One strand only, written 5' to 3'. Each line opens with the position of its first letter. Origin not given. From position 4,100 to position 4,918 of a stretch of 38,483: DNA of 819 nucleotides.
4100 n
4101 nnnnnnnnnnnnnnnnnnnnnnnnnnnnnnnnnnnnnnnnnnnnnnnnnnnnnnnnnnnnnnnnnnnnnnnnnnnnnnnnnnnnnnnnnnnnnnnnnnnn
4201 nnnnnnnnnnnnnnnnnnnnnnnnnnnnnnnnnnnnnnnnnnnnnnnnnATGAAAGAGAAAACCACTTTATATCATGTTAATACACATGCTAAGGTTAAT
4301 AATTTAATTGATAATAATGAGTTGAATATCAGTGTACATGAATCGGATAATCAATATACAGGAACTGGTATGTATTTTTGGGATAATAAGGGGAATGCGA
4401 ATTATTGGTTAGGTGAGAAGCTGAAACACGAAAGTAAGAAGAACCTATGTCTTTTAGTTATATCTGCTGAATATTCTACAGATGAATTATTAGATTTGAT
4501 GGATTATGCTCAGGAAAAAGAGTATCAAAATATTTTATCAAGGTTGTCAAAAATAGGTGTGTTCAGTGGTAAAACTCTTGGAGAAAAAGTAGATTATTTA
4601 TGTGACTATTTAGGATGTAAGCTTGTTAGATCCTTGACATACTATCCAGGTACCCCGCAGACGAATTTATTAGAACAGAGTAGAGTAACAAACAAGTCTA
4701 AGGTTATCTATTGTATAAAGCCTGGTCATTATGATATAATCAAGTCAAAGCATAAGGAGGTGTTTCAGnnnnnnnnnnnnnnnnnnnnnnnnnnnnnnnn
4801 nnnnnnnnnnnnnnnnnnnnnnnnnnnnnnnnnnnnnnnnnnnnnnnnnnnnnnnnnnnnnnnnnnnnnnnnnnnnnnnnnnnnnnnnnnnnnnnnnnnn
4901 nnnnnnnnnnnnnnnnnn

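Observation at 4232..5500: Leaderless three-gene moron resembling a toxin-antitoxin-chaperone (TAC) system with an ART-fold candidate toxin and a SecB-like chaperone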

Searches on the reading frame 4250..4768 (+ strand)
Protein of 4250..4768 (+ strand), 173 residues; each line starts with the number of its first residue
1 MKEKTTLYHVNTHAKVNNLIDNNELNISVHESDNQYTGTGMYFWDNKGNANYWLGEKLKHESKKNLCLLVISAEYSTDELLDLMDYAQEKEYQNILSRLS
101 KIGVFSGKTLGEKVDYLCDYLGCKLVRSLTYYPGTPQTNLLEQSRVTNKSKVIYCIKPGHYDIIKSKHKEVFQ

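Call 3: search_protein_families(library=pfam, proteins=[window:4250-4768:+], max_evalue=10)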
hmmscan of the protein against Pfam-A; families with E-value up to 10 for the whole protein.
window:4250-4768:+ (173 aa): 1 family
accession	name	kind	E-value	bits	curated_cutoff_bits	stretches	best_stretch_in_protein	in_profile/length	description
PF12724.12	Flavodoxin_5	-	0.18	12.6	27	1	12-116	24-125/145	Flavodoxin domain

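Call 4: search_protein_families(library=phrogs, proteins=[window:4250-4768:+], max_evalue=1)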
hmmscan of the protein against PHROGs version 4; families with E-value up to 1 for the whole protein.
window:4250-4768:+ (173 aa): 4 families
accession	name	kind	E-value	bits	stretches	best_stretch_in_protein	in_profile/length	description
phrog_14664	-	unknown function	0.00048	21.1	1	4-97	4-105/193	-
phrog_29783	-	unknown function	0.018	16.2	1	70-123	78-130/134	-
phrog_11486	-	unknown function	0.069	13.8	1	75-157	89-170/243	-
phrog_16720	-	unknown function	0.32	11.7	0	106-114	3-11/38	-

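Call 5: search_protein_families(library=padloc, proteins=[window:4250-4768:+], max_evalue=1)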
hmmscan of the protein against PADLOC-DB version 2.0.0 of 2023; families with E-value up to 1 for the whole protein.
window:4250-4768:+ (173 aa): 3 families
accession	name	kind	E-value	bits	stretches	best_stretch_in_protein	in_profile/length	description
PDLC04068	PD-T4-9_A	-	1.8e-06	26.3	1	31-114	28-109/187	-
PDLC04069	PD-T4-9_A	-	0.00029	18.5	1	24-95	24-91/191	-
PDLC01190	Cas11b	-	0.029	12.8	1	58-156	14-103/144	Small subunit of some of I-B systems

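Call 6: search_protein_families(library=ncbifam, proteins=[window:4250-4768:+], max_evalue=1)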
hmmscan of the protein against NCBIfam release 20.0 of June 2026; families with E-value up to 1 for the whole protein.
window:4250-4768:+ (173 aa): 0 families

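Call 14: find_homologous_proteins(query=window:4250-4768:+, max_evalue=0.001)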
Query window:4250-4768:+ (173 aa): 14 proteins with E <= 0.001 among 41 candidates.
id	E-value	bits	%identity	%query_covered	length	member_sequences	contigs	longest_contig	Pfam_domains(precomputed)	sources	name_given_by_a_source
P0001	3.1e-112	390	100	100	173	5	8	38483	-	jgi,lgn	jgi:hypothetical protein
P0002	8.5e-82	291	74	99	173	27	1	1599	-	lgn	-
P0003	1.2e-68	248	67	99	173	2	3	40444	-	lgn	-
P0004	1.2e-67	245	65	99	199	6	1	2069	-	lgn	-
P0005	3.2e-66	240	63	99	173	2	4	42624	-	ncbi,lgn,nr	ncbi:MAG: hypothetical protein L0I48_05290 [Lactococcus plantarum]|nr:hypothetical protein [Lactococ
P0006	1.4e-64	235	60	99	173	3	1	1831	-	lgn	-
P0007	3.0e-61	224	58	99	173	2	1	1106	-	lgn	-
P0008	1.0e-60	222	58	99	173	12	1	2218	-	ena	-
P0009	3.4e-60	221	60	99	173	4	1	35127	-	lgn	-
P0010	7.4e-55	203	56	99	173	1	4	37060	-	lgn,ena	-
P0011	1.0e-38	151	42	97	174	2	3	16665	-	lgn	-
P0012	1.0e-16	79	34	94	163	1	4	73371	-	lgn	-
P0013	6.0e-11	60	28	95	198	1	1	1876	-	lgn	-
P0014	9.1e-9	53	30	91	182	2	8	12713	-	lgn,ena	-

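Call 17: find_encoding_contigs(protein=P0001, flank=6000, max_places=6)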
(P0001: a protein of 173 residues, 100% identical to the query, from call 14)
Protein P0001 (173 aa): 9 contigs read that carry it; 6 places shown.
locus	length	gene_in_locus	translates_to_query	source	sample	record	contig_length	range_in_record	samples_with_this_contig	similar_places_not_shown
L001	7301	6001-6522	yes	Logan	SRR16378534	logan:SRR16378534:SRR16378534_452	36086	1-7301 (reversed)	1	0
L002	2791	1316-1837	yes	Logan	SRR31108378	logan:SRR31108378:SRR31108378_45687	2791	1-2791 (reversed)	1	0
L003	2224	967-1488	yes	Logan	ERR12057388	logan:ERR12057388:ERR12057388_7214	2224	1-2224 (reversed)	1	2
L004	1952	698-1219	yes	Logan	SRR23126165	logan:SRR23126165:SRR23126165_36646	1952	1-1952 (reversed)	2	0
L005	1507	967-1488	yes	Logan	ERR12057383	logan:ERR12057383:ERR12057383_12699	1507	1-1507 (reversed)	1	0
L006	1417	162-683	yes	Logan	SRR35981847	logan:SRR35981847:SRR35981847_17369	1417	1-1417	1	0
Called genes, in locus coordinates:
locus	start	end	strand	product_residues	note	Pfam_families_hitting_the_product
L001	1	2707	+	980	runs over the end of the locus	PF06605:Prophage_tail, PF18013:Phage_lysozyme2, PF01551:Peptidase_M23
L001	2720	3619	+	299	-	PF10651:BppU_N, PF18667:BppU_IgG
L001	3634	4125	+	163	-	PF18338:BppL_N, PF08931:Caudo_bapla_RBP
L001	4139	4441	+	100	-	-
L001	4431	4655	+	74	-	PF16938:Phage_holin_Dp1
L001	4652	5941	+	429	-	PF01183:Glyco_hydro_25, PF01476:LysM, PF23473:LysM3_LYK4_5 (faint), PF01476:LysM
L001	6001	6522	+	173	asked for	-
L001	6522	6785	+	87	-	-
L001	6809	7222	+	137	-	-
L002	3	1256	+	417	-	?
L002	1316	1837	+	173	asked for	-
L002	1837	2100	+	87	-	-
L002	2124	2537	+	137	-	-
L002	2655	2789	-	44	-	?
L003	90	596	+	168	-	PF13302:Acetyltransf_3 (weak), PF13420:Acetyltransf_4, PF13673:Acetyltransf_10, PF00583:Acetyltransf_1, PF13508:Acetyltransf_7, PF08445:FR47 (weak)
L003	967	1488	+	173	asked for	-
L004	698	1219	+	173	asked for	-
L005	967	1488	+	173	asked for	-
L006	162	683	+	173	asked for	-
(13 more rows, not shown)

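Call 20: search_solved_structures(query=A1, max_evalue=10, show_alignments=2)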
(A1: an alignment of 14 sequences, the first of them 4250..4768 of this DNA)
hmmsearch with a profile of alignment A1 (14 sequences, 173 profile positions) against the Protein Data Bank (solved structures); distinct sequences matched with E-value up to 10: 1.
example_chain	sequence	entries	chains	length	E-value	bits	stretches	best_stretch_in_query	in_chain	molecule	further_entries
5cjs_D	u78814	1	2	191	0.82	12.8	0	101-166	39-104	Designed influenza hemagglutinin stem #4454, HA2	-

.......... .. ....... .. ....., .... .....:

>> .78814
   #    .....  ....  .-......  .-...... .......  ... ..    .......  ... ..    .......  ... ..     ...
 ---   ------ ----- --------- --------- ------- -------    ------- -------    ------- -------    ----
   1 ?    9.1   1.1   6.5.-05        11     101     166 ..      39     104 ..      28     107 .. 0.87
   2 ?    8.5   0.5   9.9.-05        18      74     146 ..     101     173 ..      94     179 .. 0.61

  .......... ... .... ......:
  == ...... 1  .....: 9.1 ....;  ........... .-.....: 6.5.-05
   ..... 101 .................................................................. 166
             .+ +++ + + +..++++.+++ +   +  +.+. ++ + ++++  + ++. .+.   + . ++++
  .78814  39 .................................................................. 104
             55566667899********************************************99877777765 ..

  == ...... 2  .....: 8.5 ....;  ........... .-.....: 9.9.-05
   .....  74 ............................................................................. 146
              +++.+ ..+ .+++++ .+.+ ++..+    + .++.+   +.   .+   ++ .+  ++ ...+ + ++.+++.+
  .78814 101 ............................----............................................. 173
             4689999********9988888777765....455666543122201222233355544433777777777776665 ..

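Call 28: search_protein_representatives(alignment_id=A1)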
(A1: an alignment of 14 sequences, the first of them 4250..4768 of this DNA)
Query: 14 sequences, 173 profile positions. Proteins with E-value up to 0.001 (for the whole library): 581; up to 1e-10: 208; up to 1e-30: 38. The best 150 are listed.
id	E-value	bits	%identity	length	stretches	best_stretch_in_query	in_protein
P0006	1.5e-77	275.7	-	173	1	1-173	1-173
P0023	3.6e-55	202.8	-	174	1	1-167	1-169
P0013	1.6e-49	184.4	-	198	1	2-170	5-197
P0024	3.8e-49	183.2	-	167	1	1-167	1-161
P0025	1.6e-46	174.7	-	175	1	2-170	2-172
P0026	4.8e-46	173.1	-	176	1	1-164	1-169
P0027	5.5e-45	169.7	-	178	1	4-167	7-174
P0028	6.0e-45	169.6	-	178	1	2-167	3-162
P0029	1.0e-41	159.1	-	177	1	2-165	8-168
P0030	4.2e-41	157.0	-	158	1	24-160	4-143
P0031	4.1e-39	150.6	-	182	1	3-168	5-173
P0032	5.0e-39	150.3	-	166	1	5-164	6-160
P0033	1.4e-38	148.8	-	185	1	3-167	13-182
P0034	1.8e-37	145.2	-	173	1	4-165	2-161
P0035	4.1e-37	144.1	-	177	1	4-161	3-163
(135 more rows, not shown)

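Call 30: predict_structure(alignment_id=A1)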
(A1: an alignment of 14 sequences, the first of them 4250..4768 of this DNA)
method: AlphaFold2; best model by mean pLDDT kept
length: 173 residues; sequences in the alignment: 14
mean_pLDDT: 91.1   pTM: 0.86
mean pLDDT of the five models: 91.1, 91.1, 89.7, 88.6, 86.4
residues with pLDDT >= 90: 123; 70-90: 50; 50-70: 0; < 50: 0
segments of 3 or more residues with pLDDT < 50: none
pLDDT, mean of each block of 10 residues (from residue 1): 93 94 88 89 93 91 95 95 93 87 79 94 95 88 90 94 95 83
secondary structure, 60 per line:
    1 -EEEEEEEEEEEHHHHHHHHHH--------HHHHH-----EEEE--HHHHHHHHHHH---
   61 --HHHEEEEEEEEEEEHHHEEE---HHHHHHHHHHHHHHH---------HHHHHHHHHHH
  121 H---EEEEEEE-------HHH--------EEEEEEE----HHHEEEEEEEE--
elements in order: E2-12 H13-22 H31-35 E41-44 H47-57 E66-76 E80-82 H86-100 H110-121 E125-131 E150-156 E164-171

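Call 32: search_protein_families(library=padloc, alignment_id=A2, max_evalue=0.001)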
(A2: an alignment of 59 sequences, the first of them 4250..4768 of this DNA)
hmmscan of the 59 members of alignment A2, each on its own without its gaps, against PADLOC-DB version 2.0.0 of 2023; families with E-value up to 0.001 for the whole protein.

A. member 1, window:4250-4768:+ (173 aa): 2 families
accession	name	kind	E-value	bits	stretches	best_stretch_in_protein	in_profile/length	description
PDLC04068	PD-T4-9_A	-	1.8e-06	26.3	1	31-114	28-109/187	-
PDLC04069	PD-T4-9_A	-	0.00029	18.5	1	24-95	24-91/191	-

B. families by the number of members that match (of 59 scanned): 5 families
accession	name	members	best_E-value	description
PDLC04068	PD-T4-9_A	59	7.2e-15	-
PDLC04069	PD-T4-9_A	35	8.7e-08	-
PDLC04438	PDC-M13B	2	0.00019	-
PDLC04436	PDC-M13A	1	0.00011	-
PDLC04641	PDC-M42A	1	0.00014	-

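Call 34: fold_search(model_id=the predicted structure, library=pdb)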
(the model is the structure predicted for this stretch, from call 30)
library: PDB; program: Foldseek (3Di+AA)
matches with E <= 10: 474; with E <= 0.001: 4
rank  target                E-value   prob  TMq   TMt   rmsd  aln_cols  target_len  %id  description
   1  8gug_A                3.2e-04  1.00  0.42  0.46   8.0       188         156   12  Structure of VPA0770 toxin bound to VPA0769 antitoxin in Vibrio parahaemolyticus (released 2023-07-26)
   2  8qnl_C                3.7e-04  1.00  0.48  0.34   9.3       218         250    6  Structure of the toxin-antitoxin NatRT complex from Pseudomonas aeruginosa (released 2024-10-02)
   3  8qnq_C                7.5e-04  0.99  0.45  0.33   9.3       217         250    6  Structure of the toxin-antitoxin NatRT complex from Pseudomonas aeruginosa. NatTE29D mutant (released 2024-10-02)
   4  9r35_D                9.6e-04  1.00  0.48  0.56   7.2       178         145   13  Crystal structure of the Pseudomonas putida Xre-RES toxin-antitoxin complex bound to promoter DNA (released 2025-08-20)
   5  5dsy_B                3.5e-03  0.98  0.45  0.33   9.8       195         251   13  Crystal structure of constitutively active PARP-2 (released 2016-07-27)
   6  4ow6_A                5.1e-03  0.94  0.42  0.19   6.7       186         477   12  Crystal structure of Diphtheria Toxin at acidic pH (released 2014-04-02)
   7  4ow6_B                7.0e-03  0.93  0.41  0.19   6.4       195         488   13  Crystal structure of Diphtheria Toxin at acidic pH (released 2014-04-02)
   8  6tx3_B                8.0e-03  0.96  0.45  0.33  10.0       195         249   13  HPF1 bound to catalytic fragment of PARP2 (released 2020-02-19)
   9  9biw_A                1.6e-02  0.84  0.41  0.18   7.1       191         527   14  Crystal structure of Chelona Toxin, a diphtheria toxin homolog, from Austwickia chelonae (released 2024-08-07)
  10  6d0i_C                1.8e-02  0.84  0.41  0.44   8.6       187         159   11  ParT: Prs ADP-ribosylating toxin bound to cognate antitoxin ParS. L48M ParT, SeMet-substituted complex. (released 2019-01-09)
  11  1ddt                  1.8e-02  0.75  0.37  0.17   7.5       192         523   11  THE REFINED STRUCTURE OF DIMERIC DIPHTHERIA TOXIN AT 2.0 ANGSTROMS RESOLUTION (released 1994-07-31)
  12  6fkg_B                2.0e-02  0.89  0.43  0.41   7.6       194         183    7  Crystal structure of the M.tuberculosis MbcT-MbcA toxin-antitoxin complex. (released 2019-02-27)
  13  8tg3                  2.0e-02  0.89  0.31  0.29   7.0       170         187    9  tRNA 2'-phosphotransferase (Tpt1) from Aeropyrum pernix in complex with ADP-ribose-1" -phosphate (released 2023-11-08)
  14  1dtp                  2.5e-02  0.72  0.40  0.37   7.1       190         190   14  THE STRUCTURE OF THE ISOLATED CATALYTIC DOMAIN OF DIPHTHERIA TOXIN (released 1994-11-01)
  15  1f0l_A                2.7e-02  0.84  0.42  0.18   6.5       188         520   13  1.55 ANGSTROM CRYSTAL STRUCTURE OF WILD TYPE DIPHTHERIA TOXIN (released 2000-11-16)
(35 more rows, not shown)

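Call 36: find_related_loci(query=A2, collection=genome_contigs, flank=3000)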
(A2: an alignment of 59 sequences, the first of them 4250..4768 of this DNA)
Query A2 (173 aa) in genome_contigs; peptide patterns used: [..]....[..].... (x = any residue, [..] = any of these).
90 stretches matched a pattern; 64 encode a relative of the query (tblastn E <= 1e-3); 64 distinct loci.
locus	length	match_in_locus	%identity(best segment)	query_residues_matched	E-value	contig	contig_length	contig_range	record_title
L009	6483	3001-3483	38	7-164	8e-32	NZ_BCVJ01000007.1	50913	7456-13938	Ligilactobacillus murinus DSM 20452 = NBRC 14221, whole genome shotgun sequence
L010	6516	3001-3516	35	1-165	5e-30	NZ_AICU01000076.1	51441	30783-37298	Streptococcus mitis SK575 contig00013, whole genome shotgun sequence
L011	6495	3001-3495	38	4-171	7e-29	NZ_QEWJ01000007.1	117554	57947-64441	Streptococcus oralis strain NU43 NODE_7_length_117554_cov_68.9793, whole genome shotgun sequence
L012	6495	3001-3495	38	4-171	7e-29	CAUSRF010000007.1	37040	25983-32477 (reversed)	MAG TPA_asm: uncultured Streptococcus sp. isolate SRR15839758_bin.1_MetaWRAP_v1.3_MAG genome assembly, contig: ERZ142362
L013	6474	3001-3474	39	7-160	1e-27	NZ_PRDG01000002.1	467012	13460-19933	Streptococcus oricebi strain CCUG 70868 contig_2, whole genome shotgun sequence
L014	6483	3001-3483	36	7-167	3e-26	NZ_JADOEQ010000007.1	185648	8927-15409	Enterococcus sp. BWR-S5 contig7, whole genome shotgun sequence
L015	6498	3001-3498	38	5-167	6e-26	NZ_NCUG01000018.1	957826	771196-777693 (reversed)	Streptococcus oralis subsp. tigurinus strain OD_314165_09 s_oralis_OD_314165_09_ID_1, whole genome shotgun sequence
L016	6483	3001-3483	38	7-164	7e-32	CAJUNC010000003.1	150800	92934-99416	MAG TPA_asm: uncultured Lactobacillus sp. isolate MGBC161554 genome assembly, contig: MGBC161554.3, whole genome shotgun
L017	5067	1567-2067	28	2-157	6e-19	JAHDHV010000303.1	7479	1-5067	MAG: Bacteroidetes bacterium isolate MAG-78 RZ_27150, whole genome shotgun sequence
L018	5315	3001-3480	32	8-166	2e-18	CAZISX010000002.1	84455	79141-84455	MAG TPA_asm: uncultured Spirochaetales bacterium isolate binchicken_co113_125 genome assembly, contig: NODE_299_length_8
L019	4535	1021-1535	36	1-165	8e-25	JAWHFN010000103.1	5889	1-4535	MAG: Streptococcus mitis isolate N4_107_000G1_dasN4_107_000G1_concoct_26 N4_107_000G1_scaffold_1012, whole genome shotgu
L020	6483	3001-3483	28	8-156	5e-17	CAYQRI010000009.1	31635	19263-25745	MAG TPA_asm: uncultured Ruminiclostridium sp. isolate SRP335695_co1_92 genome assembly, contig: NODE_592_length_31635_co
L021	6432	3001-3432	32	1-150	4e-17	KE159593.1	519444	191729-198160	Lachnospiraceae bacterium 3-1 genomic scaffold acPFp-supercont1.5, whole genome shotgun sequence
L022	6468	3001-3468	30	8-157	2e-16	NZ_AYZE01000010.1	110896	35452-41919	Liquorilactobacillus cacaonum DSM 21116 NODE_22, whole genome shotgun sequence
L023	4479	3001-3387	33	1-129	6e-16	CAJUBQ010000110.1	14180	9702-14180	MAG TPA_asm: uncultured Eubacterium sp. isolate MGBC123503 genome assembly, contig: MGBC123503.110, whole genome shotgun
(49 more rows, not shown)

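Call 66: find_encoding_contigs(protein=P0003, flank=4000, max_places=2)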
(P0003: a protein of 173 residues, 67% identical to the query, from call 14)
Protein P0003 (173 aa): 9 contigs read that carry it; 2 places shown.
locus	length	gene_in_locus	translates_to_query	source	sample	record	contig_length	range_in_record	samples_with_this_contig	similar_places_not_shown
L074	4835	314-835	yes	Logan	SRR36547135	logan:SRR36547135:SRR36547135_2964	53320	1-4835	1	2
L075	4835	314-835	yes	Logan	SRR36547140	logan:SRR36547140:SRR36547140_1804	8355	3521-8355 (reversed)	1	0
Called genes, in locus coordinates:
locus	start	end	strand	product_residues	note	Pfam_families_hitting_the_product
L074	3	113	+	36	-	?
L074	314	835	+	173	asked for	-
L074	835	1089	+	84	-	-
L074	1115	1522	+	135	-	-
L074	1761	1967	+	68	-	-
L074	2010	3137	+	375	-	PF14659:Phage_int_SAM_3 (weak), PF00589:Phage_integrase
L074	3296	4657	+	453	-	PF00149:Metallophos, PF02872:5_nucleotid_C (weak)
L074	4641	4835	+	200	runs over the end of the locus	PF06265:YutD-like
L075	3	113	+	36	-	?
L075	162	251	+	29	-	-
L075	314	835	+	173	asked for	-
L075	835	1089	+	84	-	-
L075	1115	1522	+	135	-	-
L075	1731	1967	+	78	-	-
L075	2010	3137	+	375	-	PF14659:Phage_int_SAM_3 (weak), PF00589:Phage_integrase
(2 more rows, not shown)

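Call 67: find_encoding_contigs(protein=P0005, flank=4000, max_places=2)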
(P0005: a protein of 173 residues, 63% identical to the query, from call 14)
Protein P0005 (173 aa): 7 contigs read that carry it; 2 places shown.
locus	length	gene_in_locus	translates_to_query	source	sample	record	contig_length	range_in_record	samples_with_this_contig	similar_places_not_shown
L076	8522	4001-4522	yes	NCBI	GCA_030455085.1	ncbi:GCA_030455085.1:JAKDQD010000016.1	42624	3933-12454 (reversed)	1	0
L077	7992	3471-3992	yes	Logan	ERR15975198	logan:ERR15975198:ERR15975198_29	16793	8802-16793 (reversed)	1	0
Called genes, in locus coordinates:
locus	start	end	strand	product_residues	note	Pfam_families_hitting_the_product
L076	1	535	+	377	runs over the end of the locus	PF26079:Baseplate_J_C (faint), PF26078:Baseplate_J_M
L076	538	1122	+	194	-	PF10076:Phage_Mu_Gp48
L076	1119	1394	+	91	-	-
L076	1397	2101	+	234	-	-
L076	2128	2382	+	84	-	PF10779:XhlA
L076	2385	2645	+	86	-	-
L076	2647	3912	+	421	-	PF01183:Glyco_hydro_25, PF01476:LysM, PF23473:LysM3_LYK4_5 (faint), PF01476:LysM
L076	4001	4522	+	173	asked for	-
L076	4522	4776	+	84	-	-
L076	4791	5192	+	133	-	PF02556:SecB (weak)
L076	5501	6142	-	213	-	PF12873:DUF3825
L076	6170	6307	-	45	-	-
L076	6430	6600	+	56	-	-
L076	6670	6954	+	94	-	-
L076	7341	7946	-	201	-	PF19804:DUF6287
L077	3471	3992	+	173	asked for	-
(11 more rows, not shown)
